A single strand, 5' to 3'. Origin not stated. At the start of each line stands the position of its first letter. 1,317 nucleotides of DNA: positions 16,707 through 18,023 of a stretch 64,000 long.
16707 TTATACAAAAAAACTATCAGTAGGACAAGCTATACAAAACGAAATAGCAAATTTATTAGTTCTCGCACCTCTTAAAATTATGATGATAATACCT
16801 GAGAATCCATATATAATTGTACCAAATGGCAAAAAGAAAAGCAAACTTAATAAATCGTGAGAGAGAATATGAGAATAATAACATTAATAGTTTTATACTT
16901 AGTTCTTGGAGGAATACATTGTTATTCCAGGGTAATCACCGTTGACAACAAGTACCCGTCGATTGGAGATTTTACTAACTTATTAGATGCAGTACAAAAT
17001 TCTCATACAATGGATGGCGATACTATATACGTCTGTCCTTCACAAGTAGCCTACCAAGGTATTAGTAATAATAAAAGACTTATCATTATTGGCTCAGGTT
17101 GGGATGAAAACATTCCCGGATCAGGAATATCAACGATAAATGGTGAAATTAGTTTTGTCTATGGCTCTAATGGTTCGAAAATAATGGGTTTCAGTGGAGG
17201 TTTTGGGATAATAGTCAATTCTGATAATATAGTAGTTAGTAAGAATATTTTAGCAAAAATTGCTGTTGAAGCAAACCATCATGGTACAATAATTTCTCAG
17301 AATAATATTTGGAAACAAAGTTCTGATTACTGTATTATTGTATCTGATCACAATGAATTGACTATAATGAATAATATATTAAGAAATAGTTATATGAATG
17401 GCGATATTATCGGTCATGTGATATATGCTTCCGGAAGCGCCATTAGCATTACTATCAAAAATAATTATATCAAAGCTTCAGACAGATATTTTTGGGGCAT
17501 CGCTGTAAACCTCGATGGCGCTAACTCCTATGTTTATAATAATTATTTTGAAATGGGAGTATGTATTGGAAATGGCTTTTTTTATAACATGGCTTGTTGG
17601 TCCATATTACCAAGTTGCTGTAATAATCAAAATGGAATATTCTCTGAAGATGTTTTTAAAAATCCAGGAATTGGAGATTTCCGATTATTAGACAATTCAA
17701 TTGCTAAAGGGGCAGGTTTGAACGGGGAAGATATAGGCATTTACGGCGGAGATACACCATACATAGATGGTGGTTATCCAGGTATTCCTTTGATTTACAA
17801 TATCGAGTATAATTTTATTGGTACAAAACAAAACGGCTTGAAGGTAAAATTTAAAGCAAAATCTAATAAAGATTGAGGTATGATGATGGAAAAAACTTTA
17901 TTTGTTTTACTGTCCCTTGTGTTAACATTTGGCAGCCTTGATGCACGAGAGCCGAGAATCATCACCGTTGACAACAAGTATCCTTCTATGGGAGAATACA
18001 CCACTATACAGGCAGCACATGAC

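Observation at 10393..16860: RHS/YD polymorphic toxin with N-terminal secreted lipase domain and a short hydrophobic, Lys-tailed C-terminal tip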

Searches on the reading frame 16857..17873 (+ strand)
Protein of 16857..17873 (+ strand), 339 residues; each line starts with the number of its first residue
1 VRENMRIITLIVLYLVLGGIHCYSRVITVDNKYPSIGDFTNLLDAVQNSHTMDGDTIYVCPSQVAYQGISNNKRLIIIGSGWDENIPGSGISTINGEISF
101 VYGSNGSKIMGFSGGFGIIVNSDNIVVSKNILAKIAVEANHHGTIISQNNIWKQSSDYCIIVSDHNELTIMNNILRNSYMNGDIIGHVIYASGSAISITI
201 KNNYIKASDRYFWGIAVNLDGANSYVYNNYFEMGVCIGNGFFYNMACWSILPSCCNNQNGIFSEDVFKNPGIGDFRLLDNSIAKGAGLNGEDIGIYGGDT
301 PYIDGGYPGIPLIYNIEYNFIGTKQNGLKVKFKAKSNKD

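Call 6: search_protein_families(library=pfam, proteins=[window:16857-17873:+], max_evalue=0.01)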
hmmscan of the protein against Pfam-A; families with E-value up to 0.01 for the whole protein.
window:16857-17873:+ (339 aa): 0 families

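Call 7: search_protein_families(library=ncbifam, proteins=[window:16857-17873:+], max_evalue=0.1)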
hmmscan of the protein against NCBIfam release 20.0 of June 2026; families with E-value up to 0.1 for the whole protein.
window:16857-17873:+ (339 aa): 0 families

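Call 23: find_related_loci(query=A1, collection=genome_contigs, flank=10000)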
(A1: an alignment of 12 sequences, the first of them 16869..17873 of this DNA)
Query A1 (335 aa) in genome_contigs; peptide patterns used: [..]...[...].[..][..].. (x = any residue, [..] = any of these).
323 stretches matched a pattern; 232 encode a relative of the query (tblastn E <= 1e-3); the best 80 are kept; 80 distinct loci.
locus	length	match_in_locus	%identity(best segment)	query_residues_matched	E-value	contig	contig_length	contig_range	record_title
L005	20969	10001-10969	36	7-333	2e-52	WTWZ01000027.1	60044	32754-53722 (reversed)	MAG: Prolixibacteraceae bacterium isolate X3_MetaBAT.42 scaffold_870, whole genome shotgun sequence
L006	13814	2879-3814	38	17-333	1e-48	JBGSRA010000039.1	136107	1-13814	MAG: Draconibacterium sp. isolate JTS-AC346 k141_1340760, whole genome shotgun sequence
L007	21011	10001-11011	37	1-335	7e-49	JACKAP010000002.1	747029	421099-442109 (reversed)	MAG: Calditrichia bacterium isolate HK-STAS-CALD-2 HK-STAS-CALD-2_2, whole genome shotgun sequence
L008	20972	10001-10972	38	12-335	1e-47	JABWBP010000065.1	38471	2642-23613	MAG: Calditrichaceae bacterium isolate MAG_33 scaffold_1950, whole genome shotgun sequence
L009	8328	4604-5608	39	3-335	5e-47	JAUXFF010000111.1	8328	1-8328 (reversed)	MAG: Candidatus Cloacimonadota bacterium isolate CSMAG_2896 CSMAG_2896_k117_6350019_length_8328_cov_19.9769, whole genom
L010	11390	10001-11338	37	7-335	2e-44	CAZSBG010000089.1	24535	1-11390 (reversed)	MAG TPA_asm: uncultured Cytophagia bacterium isolate SRP141376_co4_290 genome assembly, contig: NODE_3666_length_24535_c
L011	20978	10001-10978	37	7-335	5e-46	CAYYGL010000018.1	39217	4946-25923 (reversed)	MAG TPA_asm: uncultured Calditrichaceae bacterium isolate SRP163575_co1_571 genome assembly, contig: NODE_1927_length_39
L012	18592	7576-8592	34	5-333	2e-40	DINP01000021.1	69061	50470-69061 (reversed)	MAG TPA_asm: Bacteroidales bacterium UBA5537 UBA5537_contig_2041, whole genome shotgun sequence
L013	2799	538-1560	29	2-334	9e-29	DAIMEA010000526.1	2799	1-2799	MAG TPA_asm: Prolixibacteraceae bacterium isolate CTOTU18747 NODE_29908_length_2799_cov_5.499636, whole genome shotgun s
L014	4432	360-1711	32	50-334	4e-28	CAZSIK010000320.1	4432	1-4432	MAG TPA_asm: uncultured Prolixibacteraceae bacterium isolate SRP192927_co6_805 genome assembly, contig: NODE_56136_lengt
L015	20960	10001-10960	32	6-333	5e-28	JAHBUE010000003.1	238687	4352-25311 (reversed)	MAG: Cyclobacteriaceae bacterium isolate ACE_BAC8 BAC8_3, whole genome shotgun sequence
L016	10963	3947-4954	27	7-332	3e-25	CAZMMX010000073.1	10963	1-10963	MAG TPA_asm: uncultured Prolixibacteraceae bacterium isolate SRP294416_co1_72 genome assembly, contig: NODE_13207_length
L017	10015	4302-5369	28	3-334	6e-24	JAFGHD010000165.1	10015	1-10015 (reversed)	MAG: Bacteroidales bacterium isolate Zod_Metabat.1433 k87_9959270, whole genome shotgun sequence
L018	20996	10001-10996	30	19-333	2e-23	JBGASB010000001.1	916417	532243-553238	MAG: Cyclobacteriaceae bacterium isolate MAG_MBR_AS.84 MBRAS-84_NODE_1_length_916417_cov_11.671275, whole genome shotgun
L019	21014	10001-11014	27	17-333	2e-22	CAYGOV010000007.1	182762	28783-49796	MAG TPA_asm: uncultured Marinoscillum sp. isolate ERP117304_co1_111 genome assembly, contig: NODE_89_length_182762_cov_1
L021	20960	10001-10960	28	6-333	3e-21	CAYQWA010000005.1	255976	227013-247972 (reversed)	MAG TPA_asm: uncultured Bacteroidales bacterium isolate SRP077602_co7_588 genome assembly, contig: NODE_44_length_255976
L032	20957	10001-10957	28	1-332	3e-18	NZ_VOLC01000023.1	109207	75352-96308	Lunatibacter salilacus strain CUG 91308 NODE_23_length_109207_cov_161.057_ID_11095, whole genome shotgun sequence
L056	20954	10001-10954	27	3-312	2e-13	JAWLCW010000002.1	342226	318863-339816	MAG: Mariniphaga sp. isolate 15dZY3.bin.73 NODE_43_length_342226_cov_34.398431, whole genome shotgun sequence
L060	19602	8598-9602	25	10-333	2e-13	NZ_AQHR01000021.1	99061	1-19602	Lunatimonas lonarensis strain AK24 S14_contig_18, whole genome shotgun sequence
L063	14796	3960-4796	29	35-326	3e-13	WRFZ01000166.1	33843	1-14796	MAG: Candidatus Azobacteroides sp. isolate Mp193P4bin4 JGI24699J35502_11134122, whole genome shotgun sequence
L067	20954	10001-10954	26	33-333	9e-13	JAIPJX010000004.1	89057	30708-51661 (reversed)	MAG: Verrucomicrobia bacterium isolate Tobar12.5m-G45 Tobar12-5m-C195, whole genome shotgun sequence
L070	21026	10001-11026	26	2-329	1e-12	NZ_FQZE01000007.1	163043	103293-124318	Tangfeifania diversioriginum strain DSM 27063, whole genome shotgun sequence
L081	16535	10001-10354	39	233-335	1e-11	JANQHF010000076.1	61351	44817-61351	MAG: Saprospiraceae bacterium isolate PL23b_bin.87 k99_1101890, whole genome shotgun sequence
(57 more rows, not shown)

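Call 28: search_protein_families(library=pfam, proteins=[window:16869-17873:+], max_evalue=10)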
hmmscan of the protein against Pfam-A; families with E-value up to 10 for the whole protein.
window:16869-17873:+ (335 aa): 1 family
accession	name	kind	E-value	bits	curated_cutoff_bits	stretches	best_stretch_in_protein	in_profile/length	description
PF17161.10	DUF5123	-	0.011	17.3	35.1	1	191-280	24-105/113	Domain of unknown function (DUF5123)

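Call 29: find_homologous_proteins(query=A1, max_evalue=0.00001)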
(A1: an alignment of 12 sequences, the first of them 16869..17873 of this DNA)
Query A1 (12 sequences) (335 aa, profile of the alignment): 84 proteins with E <= 0.00001 among 8000 candidates.
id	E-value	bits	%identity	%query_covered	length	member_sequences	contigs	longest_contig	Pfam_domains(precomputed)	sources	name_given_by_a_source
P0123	1.2e-126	441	38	100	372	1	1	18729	-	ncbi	ncbi:hypothetical protein ACFLSQ_05955 [Bacteroidota bacterium]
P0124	1.6e-122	427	42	96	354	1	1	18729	-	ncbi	ncbi:hypothetical protein ACFLSQ_05965 [Bacteroidota bacterium]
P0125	5.5e-114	399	38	99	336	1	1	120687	-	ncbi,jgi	-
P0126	3.8e-112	393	100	100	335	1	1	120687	-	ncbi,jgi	-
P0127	1.4e-111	391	38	96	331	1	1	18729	-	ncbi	ncbi:hypothetical protein ACFLSQ_05970 [Bacteroidota bacterium]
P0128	2.3e-108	381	38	19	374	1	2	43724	-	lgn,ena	-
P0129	4.8e-105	370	33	99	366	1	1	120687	-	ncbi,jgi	-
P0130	3.9e-90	321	40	100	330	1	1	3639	-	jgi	jgi:hypothetical protein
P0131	7.8e-86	307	40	98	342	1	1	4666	-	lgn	-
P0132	7.2e-83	297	38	99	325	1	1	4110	-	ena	-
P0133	2.9e-77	278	35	100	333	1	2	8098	-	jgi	-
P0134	5.5e-77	277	38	99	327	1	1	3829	-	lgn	-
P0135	1.4e-73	266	36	94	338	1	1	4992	-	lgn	-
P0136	4.9e-73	264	36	98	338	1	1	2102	-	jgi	jgi:hypothetical protein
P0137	7.2e-73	264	40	98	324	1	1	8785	-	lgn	-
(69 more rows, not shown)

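Call 34: predict_structure(alignment_id=A2)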
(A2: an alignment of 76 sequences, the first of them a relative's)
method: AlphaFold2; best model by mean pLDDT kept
length: 335 residues; sequences in the alignment: 76
mean_pLDDT: 94.0   pTM: 0.90
mean pLDDT of the five models: 94.0, 92.7, 92.5, 92.1, 91.6
residues with pLDDT >= 90: 277; 70-90: 51; 50-70: 6; < 50: 1
segments of 3 or more residues with pLDDT < 50: none
pLDDT, mean of each block of 10 residues (from residue 1): 91 78 96 98 96 96 98 95 83 98 98 98 98 98 98 96 98 87 95 98 88 97 98 97 96 98 97 98 98 96 86 86 88 64
secondary structure, 60 per line:
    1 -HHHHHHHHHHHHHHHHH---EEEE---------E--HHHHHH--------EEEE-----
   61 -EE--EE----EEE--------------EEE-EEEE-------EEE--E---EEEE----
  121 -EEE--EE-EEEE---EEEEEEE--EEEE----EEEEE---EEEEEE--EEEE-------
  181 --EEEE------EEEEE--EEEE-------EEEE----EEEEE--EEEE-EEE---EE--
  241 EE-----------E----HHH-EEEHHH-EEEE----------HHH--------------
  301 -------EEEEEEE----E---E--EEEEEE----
elements in order: H2-18 E22-25 H38-43 E52-55 E72-74 E89-91 E93-96 E104-106 E113-116 E122-124 E130-133 E137-143 E146-149 E154-158 E162-167 E170-173 E183-186 E193-197 E200-203 E211-214 E219-223 E226-229 E231-233 E263-265 E270-273 E308-314 E326-331

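Call 37: fold_search(model_id=the predicted structure, library=pdb)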
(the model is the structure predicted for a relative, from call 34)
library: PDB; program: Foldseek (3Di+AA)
matches with E <= 10: 187; with E <= 0.001: 4
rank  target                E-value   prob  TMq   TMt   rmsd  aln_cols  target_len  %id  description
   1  7dmk_A                1.2e-04  1.00  0.48  0.25   7.1       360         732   14  PL6 alginate lyase BcAlyPL6 (released 2021-10-06)
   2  7dmk_D                2.4e-04  1.00  0.53  0.26   6.6       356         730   14  PL6 alginate lyase BcAlyPL6 (released 2021-10-06)
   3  7dmk_B                3.1e-04  1.00  0.44  0.23   9.1       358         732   13  PL6 alginate lyase BcAlyPL6 (released 2021-10-06)
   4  7v6m_A                6.6e-04  0.97  0.27  0.18  15.3       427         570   12  Crystal structure of lacto-N-biosidase TnX from Tynzenella nexilis, lacto-N-biose complex (released 2022-02-09)
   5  7dmk_C                2.2e-03  1.00  0.47  0.24   7.5       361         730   13  PL6 alginate lyase BcAlyPL6 (released 2021-10-06)
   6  1ru4                  2.4e-03  1.00  0.47  0.41   8.7       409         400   14  Crystal structure of pectate lyase Pel9A (released 2004-04-13)
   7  5c1e                  7.3e-03  0.95  0.28  0.30  12.7       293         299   13  Crystal Structure of the Pectin Methylesterase from Aspergillus niger in Penultimately Deglycosylated Form (N-acetylgluc (released 2015-07-01)
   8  3vmv                  9.8e-03  1.00  0.35  0.36   7.3       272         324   16  Crystal structure of pectate lyase Bsp165PelA from Bacillus sp. N165 (released 2012-07-25)
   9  7o7a_B                1.4e-02  0.85  0.29  0.25  11.1       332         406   10  Structure of the PL6 family alginate lyase Pedsa0632 from Pseudopedobacter saltans (released 2021-07-28)
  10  7o84_B                1.5e-02  0.94  0.30  0.25   8.6       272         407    8  Structure of the PL6 family alginate lyase Pedsa0632 from Pseudopedobacter saltans in complex with substrate (released 2021-07-28)
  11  1bn8                  1.8e-02  0.93  0.30  0.26  12.3       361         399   12  BACILLUS SUBTILIS PECTATE LYASE (released 1998-08-05)
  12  8bwk_D                2.5e-02  0.77  0.29  0.15  12.7       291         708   10  Metagenomic derived PL6 alginate lyase (released 2023-12-20)
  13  8tne_C                3.3e-02  0.99  0.42  0.42   7.3       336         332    9  Crystal structure of bacterial pectin methylesterase Pme8A from rumen Butyrivibrio (released 2023-08-16)
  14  5gt5_A                4.0e-02  0.90  0.32  0.25  10.5       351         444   10  Structural basis of the specific activity and thermostability of pectate lyase (pelN) from Paenibacillus sp. 0602 (released 2017-10-25)
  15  7v6i_A                4.2e-02  0.99  0.39  0.23  10.9       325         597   12  Crystal structure of lacto-N-biosidase BsaX from Bifidobacterium saguini, lacto-N-biose complex (released 2022-02-09)
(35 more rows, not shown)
